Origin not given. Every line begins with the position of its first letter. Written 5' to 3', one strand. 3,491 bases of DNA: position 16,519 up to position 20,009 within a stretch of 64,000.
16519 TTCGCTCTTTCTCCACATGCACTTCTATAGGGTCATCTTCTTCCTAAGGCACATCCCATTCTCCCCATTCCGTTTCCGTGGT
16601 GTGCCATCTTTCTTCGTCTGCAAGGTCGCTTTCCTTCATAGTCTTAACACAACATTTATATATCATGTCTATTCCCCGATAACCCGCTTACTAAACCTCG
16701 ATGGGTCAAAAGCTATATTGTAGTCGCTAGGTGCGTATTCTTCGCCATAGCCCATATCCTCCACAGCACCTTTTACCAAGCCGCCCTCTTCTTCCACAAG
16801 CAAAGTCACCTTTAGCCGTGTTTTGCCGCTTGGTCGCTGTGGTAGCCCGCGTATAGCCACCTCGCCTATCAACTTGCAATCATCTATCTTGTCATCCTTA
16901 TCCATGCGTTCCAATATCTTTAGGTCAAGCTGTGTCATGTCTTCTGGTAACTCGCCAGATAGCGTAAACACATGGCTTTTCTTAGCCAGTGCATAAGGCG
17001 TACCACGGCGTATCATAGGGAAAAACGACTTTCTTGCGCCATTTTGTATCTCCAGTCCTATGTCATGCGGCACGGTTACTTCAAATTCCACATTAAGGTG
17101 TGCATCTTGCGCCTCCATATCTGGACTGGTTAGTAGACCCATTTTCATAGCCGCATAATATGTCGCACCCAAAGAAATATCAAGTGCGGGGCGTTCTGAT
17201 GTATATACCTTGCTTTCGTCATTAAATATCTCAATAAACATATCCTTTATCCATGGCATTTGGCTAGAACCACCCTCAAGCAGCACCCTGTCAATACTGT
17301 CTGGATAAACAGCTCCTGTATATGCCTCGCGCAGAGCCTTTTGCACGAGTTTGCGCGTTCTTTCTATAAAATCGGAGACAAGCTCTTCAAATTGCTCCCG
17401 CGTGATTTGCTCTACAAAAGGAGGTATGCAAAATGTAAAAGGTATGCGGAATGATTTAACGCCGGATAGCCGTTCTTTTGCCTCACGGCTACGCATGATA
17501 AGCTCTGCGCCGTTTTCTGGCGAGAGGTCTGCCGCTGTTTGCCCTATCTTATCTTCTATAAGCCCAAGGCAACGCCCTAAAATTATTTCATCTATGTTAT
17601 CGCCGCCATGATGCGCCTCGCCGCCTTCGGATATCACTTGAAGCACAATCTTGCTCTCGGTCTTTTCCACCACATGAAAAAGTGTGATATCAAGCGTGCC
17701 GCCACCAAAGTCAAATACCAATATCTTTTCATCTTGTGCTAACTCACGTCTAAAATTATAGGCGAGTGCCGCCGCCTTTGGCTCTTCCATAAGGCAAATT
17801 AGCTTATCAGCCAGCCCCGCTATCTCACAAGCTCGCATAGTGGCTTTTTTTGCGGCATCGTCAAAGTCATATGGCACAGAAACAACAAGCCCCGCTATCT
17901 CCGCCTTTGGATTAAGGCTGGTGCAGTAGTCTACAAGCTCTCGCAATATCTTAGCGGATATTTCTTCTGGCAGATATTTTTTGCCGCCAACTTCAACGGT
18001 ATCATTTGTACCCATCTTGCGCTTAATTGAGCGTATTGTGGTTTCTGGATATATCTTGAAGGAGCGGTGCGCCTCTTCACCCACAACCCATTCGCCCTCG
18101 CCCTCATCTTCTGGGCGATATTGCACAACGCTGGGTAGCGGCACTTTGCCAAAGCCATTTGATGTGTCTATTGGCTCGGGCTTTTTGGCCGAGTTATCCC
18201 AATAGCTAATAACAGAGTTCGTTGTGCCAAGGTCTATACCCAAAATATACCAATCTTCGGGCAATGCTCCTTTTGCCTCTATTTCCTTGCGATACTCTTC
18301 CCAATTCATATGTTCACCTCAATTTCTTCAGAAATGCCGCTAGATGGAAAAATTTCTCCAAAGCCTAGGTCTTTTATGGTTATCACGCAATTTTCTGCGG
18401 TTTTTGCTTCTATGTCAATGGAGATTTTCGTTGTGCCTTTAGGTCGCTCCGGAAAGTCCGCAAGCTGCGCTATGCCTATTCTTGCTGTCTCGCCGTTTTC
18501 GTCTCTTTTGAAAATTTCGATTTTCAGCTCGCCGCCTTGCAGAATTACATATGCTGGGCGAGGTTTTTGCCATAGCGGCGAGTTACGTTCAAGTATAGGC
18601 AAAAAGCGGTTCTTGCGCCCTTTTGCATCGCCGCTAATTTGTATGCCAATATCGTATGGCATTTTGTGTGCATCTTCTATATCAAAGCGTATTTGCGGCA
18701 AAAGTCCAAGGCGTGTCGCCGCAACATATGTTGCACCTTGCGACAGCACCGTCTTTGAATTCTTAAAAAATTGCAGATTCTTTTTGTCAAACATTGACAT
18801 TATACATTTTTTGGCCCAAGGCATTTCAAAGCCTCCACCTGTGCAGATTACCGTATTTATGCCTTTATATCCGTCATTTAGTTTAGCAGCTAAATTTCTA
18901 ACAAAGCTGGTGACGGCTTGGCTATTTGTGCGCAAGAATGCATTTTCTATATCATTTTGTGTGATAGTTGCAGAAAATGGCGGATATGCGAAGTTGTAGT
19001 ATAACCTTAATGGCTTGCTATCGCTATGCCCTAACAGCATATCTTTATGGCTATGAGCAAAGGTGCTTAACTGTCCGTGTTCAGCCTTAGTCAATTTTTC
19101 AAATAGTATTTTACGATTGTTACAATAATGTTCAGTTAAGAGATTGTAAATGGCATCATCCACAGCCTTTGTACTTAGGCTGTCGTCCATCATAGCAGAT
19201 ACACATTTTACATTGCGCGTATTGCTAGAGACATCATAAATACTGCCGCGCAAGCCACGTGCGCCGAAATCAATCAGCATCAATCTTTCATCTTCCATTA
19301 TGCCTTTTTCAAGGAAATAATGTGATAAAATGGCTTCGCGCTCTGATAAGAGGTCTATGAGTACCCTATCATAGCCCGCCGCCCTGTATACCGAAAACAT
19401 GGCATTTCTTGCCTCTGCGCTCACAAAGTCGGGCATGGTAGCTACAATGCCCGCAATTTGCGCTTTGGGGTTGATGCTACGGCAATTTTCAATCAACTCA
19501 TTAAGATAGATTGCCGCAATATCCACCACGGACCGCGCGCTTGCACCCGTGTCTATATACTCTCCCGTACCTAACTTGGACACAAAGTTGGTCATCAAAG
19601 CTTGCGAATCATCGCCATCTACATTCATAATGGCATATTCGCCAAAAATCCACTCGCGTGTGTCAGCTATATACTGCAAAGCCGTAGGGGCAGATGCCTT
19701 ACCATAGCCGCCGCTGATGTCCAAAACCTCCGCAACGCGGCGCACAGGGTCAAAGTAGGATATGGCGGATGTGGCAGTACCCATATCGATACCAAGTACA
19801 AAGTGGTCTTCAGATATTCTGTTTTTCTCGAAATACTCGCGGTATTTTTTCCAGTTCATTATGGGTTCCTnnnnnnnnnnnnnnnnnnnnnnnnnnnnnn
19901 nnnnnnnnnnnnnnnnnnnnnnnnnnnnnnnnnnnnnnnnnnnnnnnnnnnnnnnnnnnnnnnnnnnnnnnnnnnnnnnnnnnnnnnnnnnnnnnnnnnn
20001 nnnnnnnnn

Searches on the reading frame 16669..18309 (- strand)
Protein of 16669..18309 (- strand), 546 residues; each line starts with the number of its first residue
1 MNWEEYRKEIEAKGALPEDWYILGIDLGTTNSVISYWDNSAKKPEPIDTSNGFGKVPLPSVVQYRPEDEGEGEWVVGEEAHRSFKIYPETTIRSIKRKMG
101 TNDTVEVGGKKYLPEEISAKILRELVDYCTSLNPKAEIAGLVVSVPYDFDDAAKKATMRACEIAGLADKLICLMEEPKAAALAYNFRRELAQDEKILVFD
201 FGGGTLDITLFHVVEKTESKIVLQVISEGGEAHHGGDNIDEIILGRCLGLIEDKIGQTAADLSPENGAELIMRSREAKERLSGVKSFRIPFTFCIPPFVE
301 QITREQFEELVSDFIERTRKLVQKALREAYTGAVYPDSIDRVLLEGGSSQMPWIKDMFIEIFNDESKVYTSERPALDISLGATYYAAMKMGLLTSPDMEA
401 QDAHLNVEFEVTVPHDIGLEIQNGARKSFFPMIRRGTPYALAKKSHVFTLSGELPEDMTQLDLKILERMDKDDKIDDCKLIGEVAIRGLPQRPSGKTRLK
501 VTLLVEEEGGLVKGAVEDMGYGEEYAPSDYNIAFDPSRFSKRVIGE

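Call 20: search_protein_families(library=pfam, proteins=[window:16669-18309:-], max_evalue=0.00001)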
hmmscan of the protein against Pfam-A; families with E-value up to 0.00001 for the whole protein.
window:16669-18309:- (546 aa): 3 families
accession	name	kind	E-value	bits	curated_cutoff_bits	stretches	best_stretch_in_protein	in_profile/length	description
PF00012.26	HSP70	-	3.6e-60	204.3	20.6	2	105-509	101-477/599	Hsp70 protein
PF06723.19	MreB_Mbl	-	1.2e-09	38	27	1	117-385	73-318/327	MreB/Mbl protein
PF18980.5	DUF5716_C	-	2.5e-09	36.9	34.7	1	302-530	84-288/296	Family of unknown function (DUF5716) C-terminal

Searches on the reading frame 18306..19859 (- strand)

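Call 20: search_protein_families(library=pfam, proteins=[window:18306-19859:-], max_evalue=0.00001)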
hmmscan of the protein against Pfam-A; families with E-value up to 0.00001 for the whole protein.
window:18306-19859:- (517 aa): 2 families
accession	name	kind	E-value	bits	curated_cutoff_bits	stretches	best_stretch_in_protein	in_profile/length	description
PF18980.5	DUF5716_C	-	4.5e-26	91.9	34.7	1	297-515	82-294/296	Family of unknown function (DUF5716) C-terminal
PF00012.26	HSP70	-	1.8e-11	43.5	20.6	1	111-485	110-473/599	Hsp70 protein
